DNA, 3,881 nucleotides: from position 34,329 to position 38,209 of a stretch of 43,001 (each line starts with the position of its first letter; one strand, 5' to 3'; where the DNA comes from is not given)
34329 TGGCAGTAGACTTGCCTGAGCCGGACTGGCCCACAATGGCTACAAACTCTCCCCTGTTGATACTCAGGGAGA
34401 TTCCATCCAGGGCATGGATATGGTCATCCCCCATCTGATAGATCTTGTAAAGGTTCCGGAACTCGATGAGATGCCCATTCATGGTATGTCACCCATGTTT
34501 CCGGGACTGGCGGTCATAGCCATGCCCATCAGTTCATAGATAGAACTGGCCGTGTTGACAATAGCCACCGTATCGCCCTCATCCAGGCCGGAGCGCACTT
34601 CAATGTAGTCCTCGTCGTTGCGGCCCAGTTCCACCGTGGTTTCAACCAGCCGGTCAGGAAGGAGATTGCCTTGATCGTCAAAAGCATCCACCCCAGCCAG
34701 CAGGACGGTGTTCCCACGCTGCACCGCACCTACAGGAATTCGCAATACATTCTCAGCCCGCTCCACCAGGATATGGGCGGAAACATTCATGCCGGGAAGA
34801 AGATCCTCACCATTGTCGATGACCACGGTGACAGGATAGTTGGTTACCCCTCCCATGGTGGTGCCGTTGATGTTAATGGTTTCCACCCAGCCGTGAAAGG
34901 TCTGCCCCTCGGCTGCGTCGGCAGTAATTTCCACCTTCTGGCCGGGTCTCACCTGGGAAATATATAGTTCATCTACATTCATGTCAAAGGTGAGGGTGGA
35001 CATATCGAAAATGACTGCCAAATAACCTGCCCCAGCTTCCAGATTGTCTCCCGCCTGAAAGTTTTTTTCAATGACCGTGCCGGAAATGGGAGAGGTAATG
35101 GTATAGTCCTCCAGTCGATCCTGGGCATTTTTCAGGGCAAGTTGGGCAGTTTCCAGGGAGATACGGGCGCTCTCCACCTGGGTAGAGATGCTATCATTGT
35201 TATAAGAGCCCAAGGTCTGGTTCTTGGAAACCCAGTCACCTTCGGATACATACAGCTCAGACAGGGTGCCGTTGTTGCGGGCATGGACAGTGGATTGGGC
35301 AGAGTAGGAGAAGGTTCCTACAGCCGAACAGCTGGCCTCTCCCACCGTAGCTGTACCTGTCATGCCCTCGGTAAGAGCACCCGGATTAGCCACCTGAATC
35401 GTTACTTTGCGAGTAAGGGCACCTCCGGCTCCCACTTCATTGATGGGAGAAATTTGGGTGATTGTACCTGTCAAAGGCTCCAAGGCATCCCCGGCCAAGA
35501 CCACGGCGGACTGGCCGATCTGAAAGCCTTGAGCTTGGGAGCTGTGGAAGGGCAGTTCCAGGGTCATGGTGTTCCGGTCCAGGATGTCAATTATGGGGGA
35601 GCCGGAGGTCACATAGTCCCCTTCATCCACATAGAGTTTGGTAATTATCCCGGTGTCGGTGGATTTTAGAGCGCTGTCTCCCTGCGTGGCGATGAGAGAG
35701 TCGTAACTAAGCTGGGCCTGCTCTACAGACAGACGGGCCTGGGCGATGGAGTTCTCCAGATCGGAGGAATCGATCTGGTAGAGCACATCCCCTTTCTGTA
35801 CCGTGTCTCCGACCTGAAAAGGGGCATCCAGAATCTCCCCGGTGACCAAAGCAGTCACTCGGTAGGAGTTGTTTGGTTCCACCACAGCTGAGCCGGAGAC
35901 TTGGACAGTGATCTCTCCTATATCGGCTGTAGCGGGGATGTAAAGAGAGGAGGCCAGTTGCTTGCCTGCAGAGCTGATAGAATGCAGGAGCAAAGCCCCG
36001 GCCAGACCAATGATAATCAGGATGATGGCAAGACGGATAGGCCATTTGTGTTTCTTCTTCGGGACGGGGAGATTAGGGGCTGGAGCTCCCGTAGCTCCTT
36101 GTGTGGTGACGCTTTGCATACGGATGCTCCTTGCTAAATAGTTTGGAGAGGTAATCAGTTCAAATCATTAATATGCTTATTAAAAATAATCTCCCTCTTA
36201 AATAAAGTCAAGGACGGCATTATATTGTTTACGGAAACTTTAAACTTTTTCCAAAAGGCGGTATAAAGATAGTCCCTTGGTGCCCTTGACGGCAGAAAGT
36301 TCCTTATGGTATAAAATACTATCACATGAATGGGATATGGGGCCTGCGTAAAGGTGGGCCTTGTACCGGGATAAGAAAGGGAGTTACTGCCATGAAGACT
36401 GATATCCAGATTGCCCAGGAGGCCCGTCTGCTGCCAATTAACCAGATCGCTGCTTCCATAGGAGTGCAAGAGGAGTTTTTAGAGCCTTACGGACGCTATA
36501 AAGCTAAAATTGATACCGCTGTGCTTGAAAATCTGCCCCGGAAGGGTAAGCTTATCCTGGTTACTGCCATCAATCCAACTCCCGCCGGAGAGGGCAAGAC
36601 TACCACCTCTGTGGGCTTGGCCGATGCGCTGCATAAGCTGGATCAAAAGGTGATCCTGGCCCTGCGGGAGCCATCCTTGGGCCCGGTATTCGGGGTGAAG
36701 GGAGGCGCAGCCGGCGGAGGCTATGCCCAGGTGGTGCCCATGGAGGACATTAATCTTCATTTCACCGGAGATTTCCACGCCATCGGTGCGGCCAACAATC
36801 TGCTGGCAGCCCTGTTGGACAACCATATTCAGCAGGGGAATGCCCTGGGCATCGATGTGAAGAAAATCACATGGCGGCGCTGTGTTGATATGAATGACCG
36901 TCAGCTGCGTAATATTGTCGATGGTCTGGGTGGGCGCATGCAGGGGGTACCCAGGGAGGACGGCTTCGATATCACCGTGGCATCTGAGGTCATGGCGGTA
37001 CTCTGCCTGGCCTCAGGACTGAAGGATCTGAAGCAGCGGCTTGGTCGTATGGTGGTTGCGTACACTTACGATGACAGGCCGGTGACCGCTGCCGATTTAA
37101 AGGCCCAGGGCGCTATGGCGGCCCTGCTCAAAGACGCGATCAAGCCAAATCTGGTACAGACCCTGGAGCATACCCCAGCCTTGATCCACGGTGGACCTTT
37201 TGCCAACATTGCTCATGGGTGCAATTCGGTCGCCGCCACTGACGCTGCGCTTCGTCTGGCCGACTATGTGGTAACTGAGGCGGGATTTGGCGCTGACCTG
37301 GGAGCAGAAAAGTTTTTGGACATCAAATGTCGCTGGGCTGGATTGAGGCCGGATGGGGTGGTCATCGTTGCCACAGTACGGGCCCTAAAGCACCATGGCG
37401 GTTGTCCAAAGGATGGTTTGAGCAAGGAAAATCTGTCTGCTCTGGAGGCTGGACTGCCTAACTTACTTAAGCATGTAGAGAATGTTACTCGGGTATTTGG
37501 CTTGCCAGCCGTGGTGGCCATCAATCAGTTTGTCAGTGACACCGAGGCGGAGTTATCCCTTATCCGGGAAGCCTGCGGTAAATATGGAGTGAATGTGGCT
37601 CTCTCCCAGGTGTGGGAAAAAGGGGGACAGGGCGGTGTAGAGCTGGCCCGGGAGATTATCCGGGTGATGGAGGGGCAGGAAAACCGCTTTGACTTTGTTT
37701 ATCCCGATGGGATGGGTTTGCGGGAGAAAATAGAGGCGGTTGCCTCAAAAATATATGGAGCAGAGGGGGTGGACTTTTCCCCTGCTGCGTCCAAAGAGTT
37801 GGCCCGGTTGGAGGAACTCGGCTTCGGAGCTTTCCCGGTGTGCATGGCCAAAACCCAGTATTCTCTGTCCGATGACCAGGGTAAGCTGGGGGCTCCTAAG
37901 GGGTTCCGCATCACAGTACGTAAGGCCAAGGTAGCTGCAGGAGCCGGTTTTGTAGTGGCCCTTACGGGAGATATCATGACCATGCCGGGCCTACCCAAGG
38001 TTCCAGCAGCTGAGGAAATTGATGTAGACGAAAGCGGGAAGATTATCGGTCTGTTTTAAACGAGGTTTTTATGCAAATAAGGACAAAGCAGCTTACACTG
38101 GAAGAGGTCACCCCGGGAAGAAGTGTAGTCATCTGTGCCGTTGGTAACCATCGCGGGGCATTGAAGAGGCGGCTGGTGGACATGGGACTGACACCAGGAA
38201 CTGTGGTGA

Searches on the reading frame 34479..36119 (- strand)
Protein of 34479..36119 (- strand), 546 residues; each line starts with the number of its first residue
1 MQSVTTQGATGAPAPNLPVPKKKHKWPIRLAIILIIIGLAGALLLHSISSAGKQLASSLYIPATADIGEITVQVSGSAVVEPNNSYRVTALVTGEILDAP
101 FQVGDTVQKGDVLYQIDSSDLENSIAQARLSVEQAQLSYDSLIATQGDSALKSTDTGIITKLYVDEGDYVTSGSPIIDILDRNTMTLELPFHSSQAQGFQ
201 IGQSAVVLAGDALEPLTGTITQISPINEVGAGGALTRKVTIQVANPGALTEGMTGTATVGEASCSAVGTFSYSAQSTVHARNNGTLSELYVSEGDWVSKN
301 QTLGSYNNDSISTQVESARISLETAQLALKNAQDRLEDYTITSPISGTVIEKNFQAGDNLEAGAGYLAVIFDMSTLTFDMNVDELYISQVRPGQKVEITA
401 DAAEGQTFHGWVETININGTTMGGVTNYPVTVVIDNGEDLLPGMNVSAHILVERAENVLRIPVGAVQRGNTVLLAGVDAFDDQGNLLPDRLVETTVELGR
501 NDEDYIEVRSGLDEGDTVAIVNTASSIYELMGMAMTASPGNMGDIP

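Call 5: search_protein_families(library=pfam, proteins=[window:34479-36119:-], max_evalue=0.01)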
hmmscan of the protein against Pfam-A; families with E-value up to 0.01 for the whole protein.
window:34479-36119:- (546 aa): 9 families
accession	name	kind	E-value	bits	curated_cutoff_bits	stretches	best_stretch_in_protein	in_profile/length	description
PF16576.10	HlyD_D23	-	1.3e-29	103.5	30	3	328-416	98-185/214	Barrel-sandwich domain of CusB or HlyD membrane-fusion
PF13437.12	HlyD_3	-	3.3e-29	102.2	22.2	2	340-443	1-106/106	HlyD family secretion protein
PF13533.13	Biotin_lipoyl_2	-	3.7e-11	43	29.8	1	103-117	18-32/32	Biotin-lipoyl like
PF00364.28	Biotin_lipoyl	-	9.9e-11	41.8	22.1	0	151-179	45-73/73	Biotin-requiring enzyme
PF00529.27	CusB_dom_1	-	6.2e-05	23.6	26.5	0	390-425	9-48/89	Cation efflux system protein CusB domain 1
PF01551.29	Peptidase_M23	-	0.001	19.7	28.7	0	285-313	51-79/96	Peptidase family M23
PF00358.26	PTS_EIIA_1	-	0.001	19.2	27.2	0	92-124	79-111/127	phosphoenolpyruvate-dependent sugar phosphotransferase system, EIIA 1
PF13375.12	RnfC_N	-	0.0012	19.2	25.6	0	283-317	38-71/101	RnfC Barrel sandwich hybrid domain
PF18998.6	Flg_new_2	-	0.0033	17.8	23.6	0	390-413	19-42/73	Divergent InlB B-repeat domain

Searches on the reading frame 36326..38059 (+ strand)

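Call 30: search_protein_families(library=pfam, proteins=[window:36326-38059:+], max_evalue=0.0001)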
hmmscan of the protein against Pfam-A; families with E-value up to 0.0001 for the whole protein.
window:36326-38059:+ (577 aa): 1 family
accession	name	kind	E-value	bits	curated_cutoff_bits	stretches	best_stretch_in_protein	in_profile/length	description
PF01268.25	FTHFS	-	7.6e-272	902.9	27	1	24-577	1-556/556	Formate--tetrahydrofolate ligase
